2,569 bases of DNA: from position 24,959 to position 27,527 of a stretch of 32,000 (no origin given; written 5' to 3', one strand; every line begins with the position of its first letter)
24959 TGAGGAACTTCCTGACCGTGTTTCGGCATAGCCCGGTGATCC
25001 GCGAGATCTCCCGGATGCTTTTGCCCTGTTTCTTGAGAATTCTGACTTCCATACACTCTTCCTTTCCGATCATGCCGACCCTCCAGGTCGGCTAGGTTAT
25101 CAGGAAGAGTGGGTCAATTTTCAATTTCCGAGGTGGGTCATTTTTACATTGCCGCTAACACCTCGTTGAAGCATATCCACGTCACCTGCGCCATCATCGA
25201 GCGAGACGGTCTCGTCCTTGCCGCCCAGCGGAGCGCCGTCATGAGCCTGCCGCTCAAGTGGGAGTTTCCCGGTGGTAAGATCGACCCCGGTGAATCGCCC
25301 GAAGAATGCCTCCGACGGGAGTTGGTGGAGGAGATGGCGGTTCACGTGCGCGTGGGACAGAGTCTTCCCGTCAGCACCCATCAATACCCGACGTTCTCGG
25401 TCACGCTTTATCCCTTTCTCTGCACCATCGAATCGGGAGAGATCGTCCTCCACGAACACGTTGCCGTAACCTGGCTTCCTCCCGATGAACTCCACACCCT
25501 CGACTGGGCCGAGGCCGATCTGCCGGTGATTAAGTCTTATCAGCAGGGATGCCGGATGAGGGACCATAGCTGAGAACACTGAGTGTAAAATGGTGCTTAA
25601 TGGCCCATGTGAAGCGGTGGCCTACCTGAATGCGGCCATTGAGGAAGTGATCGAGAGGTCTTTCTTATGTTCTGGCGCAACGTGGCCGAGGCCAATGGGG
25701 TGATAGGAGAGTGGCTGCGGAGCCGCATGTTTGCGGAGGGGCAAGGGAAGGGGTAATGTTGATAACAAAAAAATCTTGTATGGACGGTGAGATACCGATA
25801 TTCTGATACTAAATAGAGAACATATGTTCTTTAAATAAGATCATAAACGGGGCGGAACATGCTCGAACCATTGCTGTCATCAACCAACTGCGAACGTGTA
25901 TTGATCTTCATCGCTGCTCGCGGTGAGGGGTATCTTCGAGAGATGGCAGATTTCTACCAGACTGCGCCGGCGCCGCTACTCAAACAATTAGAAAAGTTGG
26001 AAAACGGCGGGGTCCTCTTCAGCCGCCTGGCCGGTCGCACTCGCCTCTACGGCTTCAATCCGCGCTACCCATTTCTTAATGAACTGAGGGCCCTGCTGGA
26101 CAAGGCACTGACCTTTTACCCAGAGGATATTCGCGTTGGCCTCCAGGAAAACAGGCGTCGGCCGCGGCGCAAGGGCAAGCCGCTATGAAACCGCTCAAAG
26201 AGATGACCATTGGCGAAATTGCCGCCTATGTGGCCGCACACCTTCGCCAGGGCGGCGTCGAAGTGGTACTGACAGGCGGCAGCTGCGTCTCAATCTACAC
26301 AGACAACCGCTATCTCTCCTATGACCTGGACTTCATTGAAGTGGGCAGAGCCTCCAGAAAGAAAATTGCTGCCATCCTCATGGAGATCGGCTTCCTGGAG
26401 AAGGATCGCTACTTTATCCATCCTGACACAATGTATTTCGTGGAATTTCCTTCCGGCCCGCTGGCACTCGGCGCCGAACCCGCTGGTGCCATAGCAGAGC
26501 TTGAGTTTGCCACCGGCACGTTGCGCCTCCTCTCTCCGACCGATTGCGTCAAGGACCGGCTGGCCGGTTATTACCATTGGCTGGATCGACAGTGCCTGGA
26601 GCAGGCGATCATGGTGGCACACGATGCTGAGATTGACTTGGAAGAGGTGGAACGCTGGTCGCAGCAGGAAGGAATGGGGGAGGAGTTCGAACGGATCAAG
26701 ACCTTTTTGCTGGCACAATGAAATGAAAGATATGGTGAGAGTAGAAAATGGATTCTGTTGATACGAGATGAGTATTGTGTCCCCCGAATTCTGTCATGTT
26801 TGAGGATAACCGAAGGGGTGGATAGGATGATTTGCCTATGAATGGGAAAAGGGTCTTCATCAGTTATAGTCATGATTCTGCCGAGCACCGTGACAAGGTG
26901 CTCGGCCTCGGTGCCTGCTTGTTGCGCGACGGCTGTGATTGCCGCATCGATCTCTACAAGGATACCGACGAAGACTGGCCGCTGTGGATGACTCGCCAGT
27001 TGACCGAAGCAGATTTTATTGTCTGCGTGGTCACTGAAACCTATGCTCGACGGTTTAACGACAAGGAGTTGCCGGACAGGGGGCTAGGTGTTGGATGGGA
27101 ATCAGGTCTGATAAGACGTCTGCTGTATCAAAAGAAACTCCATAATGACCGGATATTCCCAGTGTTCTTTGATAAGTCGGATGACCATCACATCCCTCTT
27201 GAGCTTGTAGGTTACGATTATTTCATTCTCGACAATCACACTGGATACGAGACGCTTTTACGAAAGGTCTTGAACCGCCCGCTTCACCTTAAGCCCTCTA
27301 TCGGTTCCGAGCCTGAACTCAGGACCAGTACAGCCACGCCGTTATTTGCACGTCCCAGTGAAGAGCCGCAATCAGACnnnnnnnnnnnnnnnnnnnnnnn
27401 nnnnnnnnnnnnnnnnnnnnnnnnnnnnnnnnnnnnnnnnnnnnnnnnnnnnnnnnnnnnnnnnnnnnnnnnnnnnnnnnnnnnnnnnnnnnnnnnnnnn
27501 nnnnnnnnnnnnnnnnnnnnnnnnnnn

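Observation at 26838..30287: SEFIR/TIR-like - STAND NTPase - 36-aa repeat giant protein: candidate NLR-like antiphage sensor-effector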

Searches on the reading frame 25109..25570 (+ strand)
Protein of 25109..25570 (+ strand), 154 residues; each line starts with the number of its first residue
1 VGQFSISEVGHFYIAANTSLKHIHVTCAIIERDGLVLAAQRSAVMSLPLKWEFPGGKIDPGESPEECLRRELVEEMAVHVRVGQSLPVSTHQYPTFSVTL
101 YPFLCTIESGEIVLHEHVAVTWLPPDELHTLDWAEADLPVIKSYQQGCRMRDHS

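Call 13: search_protein_families(library=pfam, proteins=[window:25109-25570:+], max_evalue=0.01)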
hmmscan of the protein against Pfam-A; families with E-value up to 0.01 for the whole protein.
window:25109-25570:+ (154 aa): 4 families
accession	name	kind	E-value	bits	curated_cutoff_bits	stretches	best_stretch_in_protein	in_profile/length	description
PF00293.34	NUDIX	-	3.1e-19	69.7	21.1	1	21-142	2-132/134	NUDIX domain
PF14815.12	NUDIX_4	-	1e-15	57.9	35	1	27-142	3-112/113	NUDIX domain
PF22327.2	Nudt16-like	-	0.00094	19.6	27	1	53-98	37-86/161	U8 snoRNA-decapping enzyme-like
PF13869.12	NUDIX_2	-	0.0066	16.3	27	1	50-104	69-127/188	Nucleotide hydrolase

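Call 18: search_protein_families(library=padloc, proteins=[window:25109-25570:+], max_evalue=0.01)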
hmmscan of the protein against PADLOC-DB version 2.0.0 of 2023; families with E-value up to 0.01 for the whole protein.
window:25109-25570:+ (154 aa): 1 family
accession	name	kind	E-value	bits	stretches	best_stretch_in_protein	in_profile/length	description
PDLC04899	PDC-S07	-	1e-49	165.7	1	21-146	5-130/135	-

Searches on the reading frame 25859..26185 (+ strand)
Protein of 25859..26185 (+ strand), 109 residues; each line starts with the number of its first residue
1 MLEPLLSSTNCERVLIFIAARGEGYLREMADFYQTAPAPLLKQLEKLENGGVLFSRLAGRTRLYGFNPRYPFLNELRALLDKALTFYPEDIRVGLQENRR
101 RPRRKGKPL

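Call 13: search_protein_families(library=pfam, proteins=[window:25859-26185:+], max_evalue=0.01)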
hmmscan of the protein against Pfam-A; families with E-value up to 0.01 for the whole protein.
window:25859-26185:+ (109 aa): 0 families

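Call 18: search_protein_families(library=padloc, proteins=[window:25859-26185:+], max_evalue=0.01)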
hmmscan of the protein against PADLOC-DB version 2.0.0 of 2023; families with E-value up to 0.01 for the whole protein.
window:25859-26185:+ (109 aa): 2 families
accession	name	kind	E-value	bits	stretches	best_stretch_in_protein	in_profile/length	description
PDLC04368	PDC-M05A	-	7.8e-09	33.6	1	11-86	15-92/201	-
PDLC04370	PDC-M05A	-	0.00029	18.7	1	2-80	8-87/194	-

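Call 19: search_protein_families(library=ncbifam, proteins=[window:25859-26185:+], max_evalue=0.01)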
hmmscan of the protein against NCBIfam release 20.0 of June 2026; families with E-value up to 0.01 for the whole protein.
window:25859-26185:+ (109 aa): 0 families

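Call 79: search_protein_families(library=phrogs, proteins=[window:25859-26185:+], max_evalue=0.001)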
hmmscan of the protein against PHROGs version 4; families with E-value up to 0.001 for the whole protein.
window:25859-26185:+ (109 aa): 1 family
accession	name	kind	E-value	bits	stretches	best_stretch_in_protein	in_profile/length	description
phrog_18520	-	unknown function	1.8e-12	48.4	1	3-108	4-109/114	-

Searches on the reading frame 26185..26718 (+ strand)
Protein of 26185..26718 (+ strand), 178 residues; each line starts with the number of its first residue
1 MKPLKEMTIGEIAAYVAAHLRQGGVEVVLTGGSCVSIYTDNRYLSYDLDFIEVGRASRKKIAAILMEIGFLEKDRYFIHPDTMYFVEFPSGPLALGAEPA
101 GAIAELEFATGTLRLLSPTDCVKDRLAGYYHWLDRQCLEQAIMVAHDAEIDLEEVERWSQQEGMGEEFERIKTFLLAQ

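Call 13: search_protein_families(library=pfam, proteins=[window:26185-26718:+], max_evalue=0.01)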
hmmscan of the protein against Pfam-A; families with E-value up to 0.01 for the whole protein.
window:26185-26718:+ (178 aa): 0 families

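Call 18: search_protein_families(library=padloc, proteins=[window:26185-26718:+], max_evalue=0.01)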
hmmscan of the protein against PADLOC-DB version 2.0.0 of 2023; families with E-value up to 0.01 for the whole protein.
window:26185-26718:+ (178 aa): 0 families

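Call 19: search_protein_families(library=ncbifam, proteins=[window:26185-26718:+], max_evalue=0.01)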
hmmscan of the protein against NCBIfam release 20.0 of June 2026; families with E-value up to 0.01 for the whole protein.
window:26185-26718:+ (178 aa): 0 families

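Call 78: search_solved_structures(query=window:26185-26718:+, max_evalue=1)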
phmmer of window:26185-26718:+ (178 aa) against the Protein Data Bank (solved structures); distinct sequences matched with E-value up to 1: 1.
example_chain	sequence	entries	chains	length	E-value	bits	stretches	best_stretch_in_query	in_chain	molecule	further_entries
2zbu_A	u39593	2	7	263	0.56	13.3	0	24-88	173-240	Uncharacterized conserved protein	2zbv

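Call 79: search_protein_families(library=phrogs, proteins=[window:26185-26718:+], max_evalue=0.001)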
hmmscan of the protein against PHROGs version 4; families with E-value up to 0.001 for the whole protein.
window:26185-26718:+ (178 aa): 1 family
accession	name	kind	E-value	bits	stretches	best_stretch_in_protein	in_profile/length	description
phrog_13263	-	unknown function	9.3e-35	121.4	1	11-170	13-175/186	-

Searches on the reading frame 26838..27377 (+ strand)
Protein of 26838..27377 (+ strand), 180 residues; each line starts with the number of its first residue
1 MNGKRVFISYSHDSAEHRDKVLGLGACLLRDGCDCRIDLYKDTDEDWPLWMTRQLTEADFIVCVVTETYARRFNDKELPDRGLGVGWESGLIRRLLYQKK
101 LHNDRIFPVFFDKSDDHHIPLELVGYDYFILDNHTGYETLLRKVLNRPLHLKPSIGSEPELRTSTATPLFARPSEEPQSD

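Call 27: search_solved_structures(query=A2, max_evalue=1, show_alignments=5)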
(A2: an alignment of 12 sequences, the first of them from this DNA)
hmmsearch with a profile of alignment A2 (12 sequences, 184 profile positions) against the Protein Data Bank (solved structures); distinct sequences matched with E-value up to 1: 7.
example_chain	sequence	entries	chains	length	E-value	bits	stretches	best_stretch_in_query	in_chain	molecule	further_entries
5y8e_A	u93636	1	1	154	4.2e-17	65.6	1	5-154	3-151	Sefir domain protein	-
9ot1_E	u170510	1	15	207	1.7e-16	63.6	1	5-160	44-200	E3 ubiquitin ligase TRAF3IP2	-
5y8f_A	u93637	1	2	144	7e-16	61.6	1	5-126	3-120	Sefir domain protein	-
7uxr_A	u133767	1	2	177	0.078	15.8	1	7-74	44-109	TIR domain protein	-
3h16_A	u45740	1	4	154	0.28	14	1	5-77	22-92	TIR protein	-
7uwg_A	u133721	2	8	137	0.7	12.7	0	6-45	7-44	Molecular chaperone Tir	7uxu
4c7m_A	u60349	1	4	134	0.91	12.4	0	6-70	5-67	Toll/interleukin-1 receptor domain-containing protein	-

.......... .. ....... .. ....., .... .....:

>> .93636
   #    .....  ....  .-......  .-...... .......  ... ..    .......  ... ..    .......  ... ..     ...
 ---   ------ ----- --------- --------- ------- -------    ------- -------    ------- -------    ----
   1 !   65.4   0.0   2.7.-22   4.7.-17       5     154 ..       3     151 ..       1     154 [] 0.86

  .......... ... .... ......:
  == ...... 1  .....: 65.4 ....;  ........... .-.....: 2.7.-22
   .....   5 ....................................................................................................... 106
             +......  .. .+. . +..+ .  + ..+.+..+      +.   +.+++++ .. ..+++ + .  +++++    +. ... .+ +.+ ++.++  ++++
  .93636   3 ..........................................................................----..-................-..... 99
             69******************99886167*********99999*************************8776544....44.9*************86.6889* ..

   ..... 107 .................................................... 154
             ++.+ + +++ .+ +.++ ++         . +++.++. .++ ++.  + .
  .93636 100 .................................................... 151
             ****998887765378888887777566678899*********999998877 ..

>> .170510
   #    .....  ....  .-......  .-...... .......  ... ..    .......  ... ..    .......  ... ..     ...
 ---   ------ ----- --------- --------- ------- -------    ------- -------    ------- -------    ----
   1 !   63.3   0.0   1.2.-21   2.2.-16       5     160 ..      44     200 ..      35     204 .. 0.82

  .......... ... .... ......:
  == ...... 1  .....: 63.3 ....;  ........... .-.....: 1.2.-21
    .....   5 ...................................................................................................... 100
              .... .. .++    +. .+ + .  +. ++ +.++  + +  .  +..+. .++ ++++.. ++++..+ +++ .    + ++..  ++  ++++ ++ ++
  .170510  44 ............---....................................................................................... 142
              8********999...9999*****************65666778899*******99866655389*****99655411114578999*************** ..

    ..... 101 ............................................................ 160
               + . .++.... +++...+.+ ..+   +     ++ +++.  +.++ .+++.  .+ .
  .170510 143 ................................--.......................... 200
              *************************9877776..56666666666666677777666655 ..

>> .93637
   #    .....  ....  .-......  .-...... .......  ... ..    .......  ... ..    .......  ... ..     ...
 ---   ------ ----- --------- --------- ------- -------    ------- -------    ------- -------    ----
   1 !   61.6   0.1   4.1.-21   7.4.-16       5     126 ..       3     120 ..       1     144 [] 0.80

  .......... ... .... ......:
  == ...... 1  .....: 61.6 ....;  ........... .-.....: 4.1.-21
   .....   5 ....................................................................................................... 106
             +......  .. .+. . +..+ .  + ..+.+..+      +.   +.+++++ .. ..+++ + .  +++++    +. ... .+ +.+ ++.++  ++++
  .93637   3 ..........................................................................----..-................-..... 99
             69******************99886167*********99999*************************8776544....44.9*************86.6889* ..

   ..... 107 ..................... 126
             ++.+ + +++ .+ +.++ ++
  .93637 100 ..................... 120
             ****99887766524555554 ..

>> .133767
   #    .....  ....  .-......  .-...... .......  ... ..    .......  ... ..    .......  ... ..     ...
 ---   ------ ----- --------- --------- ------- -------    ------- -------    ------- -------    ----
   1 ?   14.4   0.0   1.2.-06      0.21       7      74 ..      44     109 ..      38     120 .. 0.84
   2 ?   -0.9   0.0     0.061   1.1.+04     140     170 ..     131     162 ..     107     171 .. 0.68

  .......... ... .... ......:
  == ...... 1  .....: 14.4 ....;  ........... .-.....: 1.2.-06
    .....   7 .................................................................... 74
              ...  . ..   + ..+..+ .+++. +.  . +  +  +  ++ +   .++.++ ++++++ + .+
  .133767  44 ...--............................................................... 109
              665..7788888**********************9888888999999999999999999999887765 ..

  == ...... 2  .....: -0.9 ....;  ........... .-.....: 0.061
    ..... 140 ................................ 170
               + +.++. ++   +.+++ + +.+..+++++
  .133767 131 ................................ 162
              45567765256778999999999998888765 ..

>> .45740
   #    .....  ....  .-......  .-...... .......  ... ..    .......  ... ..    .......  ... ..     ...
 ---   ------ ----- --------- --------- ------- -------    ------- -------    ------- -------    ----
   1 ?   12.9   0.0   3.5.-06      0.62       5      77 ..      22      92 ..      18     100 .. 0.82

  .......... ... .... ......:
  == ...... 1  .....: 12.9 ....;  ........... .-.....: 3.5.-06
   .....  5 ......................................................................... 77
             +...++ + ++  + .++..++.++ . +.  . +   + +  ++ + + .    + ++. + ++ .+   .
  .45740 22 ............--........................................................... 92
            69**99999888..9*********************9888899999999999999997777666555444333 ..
